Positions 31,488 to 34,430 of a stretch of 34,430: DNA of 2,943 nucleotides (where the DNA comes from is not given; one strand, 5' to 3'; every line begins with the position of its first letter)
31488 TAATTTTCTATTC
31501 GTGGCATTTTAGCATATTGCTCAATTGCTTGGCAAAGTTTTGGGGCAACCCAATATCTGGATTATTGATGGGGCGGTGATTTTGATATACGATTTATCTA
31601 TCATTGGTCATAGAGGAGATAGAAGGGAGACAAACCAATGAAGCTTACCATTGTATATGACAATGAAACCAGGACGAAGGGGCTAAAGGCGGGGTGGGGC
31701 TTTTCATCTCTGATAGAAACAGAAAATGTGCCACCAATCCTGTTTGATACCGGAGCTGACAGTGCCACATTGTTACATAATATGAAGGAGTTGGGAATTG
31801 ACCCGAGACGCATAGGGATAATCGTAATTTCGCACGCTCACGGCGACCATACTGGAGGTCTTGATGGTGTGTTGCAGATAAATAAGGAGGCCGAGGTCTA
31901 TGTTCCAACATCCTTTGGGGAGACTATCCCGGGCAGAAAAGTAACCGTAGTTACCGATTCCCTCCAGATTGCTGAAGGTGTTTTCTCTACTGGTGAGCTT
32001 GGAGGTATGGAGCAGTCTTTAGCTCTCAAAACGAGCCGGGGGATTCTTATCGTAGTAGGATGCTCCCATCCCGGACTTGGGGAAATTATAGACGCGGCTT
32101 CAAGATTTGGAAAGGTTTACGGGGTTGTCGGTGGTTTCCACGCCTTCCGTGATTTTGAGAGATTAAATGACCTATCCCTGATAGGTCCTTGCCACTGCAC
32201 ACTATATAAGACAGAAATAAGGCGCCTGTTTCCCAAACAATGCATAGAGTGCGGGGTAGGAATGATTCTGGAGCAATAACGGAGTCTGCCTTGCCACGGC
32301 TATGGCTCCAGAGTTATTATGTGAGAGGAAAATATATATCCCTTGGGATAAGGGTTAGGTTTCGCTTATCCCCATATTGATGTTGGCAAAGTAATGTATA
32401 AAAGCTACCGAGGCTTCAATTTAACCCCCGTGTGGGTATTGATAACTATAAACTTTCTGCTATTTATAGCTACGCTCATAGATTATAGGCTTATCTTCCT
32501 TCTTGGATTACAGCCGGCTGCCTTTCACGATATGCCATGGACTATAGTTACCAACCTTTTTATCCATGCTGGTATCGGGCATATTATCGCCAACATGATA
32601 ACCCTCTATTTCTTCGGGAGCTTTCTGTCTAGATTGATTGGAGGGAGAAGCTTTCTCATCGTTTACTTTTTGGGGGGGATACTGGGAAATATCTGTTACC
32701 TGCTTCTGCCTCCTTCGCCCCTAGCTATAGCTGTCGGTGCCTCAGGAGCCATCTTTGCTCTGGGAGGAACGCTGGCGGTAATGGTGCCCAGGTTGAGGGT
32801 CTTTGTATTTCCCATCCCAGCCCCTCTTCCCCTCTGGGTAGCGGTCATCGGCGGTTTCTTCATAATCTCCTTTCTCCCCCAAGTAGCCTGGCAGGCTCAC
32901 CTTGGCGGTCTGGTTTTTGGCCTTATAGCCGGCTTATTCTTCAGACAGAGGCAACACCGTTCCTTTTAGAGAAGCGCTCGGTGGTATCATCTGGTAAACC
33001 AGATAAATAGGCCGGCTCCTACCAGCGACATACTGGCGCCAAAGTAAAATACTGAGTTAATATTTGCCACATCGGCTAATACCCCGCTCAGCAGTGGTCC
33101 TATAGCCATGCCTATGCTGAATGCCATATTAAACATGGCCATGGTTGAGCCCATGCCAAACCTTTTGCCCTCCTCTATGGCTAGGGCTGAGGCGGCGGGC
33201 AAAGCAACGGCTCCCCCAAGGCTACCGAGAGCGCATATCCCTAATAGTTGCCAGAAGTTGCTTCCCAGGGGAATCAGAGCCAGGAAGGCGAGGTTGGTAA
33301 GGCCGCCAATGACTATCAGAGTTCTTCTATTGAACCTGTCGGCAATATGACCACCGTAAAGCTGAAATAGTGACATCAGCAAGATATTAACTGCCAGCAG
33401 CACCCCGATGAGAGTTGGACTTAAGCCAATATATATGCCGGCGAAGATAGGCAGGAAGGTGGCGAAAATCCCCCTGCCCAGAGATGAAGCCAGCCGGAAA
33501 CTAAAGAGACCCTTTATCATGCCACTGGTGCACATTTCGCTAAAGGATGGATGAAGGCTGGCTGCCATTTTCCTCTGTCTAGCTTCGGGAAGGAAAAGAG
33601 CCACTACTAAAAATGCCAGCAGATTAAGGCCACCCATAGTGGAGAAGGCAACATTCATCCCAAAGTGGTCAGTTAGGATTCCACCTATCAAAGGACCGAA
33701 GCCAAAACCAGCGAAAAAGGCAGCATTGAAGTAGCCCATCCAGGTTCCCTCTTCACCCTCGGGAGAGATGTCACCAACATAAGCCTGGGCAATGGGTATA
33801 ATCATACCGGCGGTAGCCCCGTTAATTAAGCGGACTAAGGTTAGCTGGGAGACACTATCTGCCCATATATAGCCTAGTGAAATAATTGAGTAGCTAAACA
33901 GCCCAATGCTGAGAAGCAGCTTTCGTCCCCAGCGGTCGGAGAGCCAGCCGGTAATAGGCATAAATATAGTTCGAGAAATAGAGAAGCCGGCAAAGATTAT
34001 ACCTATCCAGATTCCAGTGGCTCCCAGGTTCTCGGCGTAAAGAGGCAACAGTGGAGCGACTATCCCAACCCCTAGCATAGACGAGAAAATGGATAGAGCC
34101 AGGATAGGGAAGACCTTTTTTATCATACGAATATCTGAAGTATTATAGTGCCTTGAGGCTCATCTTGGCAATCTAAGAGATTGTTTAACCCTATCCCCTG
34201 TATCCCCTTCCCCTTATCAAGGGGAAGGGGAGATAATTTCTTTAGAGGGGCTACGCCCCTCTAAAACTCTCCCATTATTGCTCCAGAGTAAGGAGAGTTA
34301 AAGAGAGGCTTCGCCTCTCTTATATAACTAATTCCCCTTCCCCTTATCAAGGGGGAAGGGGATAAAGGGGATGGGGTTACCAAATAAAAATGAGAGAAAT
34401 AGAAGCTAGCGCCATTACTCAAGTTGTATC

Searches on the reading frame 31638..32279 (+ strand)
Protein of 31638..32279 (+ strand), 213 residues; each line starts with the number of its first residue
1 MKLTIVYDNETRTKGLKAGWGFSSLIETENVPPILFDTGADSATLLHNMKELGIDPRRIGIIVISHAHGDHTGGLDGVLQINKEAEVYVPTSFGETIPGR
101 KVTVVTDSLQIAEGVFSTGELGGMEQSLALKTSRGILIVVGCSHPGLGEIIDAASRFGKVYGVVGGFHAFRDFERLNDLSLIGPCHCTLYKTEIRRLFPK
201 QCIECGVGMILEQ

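Call 80: search_protein_families(library=pfam, proteins=[window:31638-32279:+], max_evalue=0.001)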
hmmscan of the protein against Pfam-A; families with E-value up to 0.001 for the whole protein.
window:31638-32279:+ (213 aa): 2 families
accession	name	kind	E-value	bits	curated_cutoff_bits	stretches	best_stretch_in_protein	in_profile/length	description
PF00753.33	Lactamase_B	-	1.4e-10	41.9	22.7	1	23-103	8-88/196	Metallo-beta-lactamase superfamily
PF12706.13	Lactamase_B_2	-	1.5e-08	34.9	27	1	34-102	3-75/200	Beta-lactamase superfamily domain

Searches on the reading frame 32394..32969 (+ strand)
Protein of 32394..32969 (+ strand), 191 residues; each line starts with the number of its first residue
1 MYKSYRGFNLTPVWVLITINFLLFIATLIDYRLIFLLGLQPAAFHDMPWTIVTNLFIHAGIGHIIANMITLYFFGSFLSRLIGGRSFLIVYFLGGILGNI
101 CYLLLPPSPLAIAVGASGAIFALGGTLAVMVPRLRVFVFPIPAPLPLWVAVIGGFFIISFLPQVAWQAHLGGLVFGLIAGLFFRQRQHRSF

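Call 80: search_protein_families(library=pfam, proteins=[window:32394-32969:+], max_evalue=0.001)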
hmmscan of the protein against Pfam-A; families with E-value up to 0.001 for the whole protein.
window:32394-32969:+ (191 aa): 2 families
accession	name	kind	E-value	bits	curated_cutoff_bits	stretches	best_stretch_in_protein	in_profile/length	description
PF01694.28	Rhomboid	-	2.5e-31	109.2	22.6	1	47-185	3-142/143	Rhomboid domain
PF08551.15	DUF1751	-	1.6e-05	25.8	22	1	41-105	1-65/99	Eukaryotic integral membrane protein (DUF1751)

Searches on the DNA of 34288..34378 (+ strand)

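Call 61: build_rna_model(alignment_id=A3)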
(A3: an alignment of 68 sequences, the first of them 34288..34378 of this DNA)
Model R2 built from alignment A3 (68 sequences, 110 columns); structure: RNAalifold consensus.
model positions 91; base pairs 20; branch points 2; effective number of sequences 1.37; information 0.626 bits per position. Calibrated on 0.2 Mb of random sequence (short: E-values are rough).
structure used (alignment columns):
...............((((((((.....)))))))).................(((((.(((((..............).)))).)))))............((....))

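Call 63: search_with_rna_model(model_id=R2, source=window, filters=off, max_evalue=10)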
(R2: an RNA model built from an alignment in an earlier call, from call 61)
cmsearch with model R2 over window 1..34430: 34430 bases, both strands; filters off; matches with E-value up to 10: 63.
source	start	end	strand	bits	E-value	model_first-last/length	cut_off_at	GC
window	34290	34381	+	102.5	5.8e-25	1-91/91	no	0.48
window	34167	34274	-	89.5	1.3e-21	1-91/91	no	0.48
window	4769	4865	+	89.4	1.3e-21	1-91/91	no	0.53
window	6071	6160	-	75.8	4.2e-18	1-91/91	no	0.61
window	22514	22604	-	72.6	2.9e-17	1-91/91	no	0.51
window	22741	22816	+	70.7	8.8e-17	1-91/91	no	0.53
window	14529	14618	+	65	2.6e-15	1-91/91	no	0.54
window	4425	4516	-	63.7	5.8e-15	1-91/91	no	0.62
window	19632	19720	+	37.7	2.8e-08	1-91/91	no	0.48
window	6162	6227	-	34.6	1.7e-07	1-91/91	no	0.55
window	34165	34246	+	33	4.3e-07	1-91/91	no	0.43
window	22782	22815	-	30.1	2.5e-06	38-71/91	no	0.53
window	6118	6210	+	26.6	2e-05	1-91/91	no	0.58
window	22529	22560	+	25.7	3.3e-05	40-71/91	no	0.53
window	34334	34366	-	25.2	4.4e-05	39-71/91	no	0.55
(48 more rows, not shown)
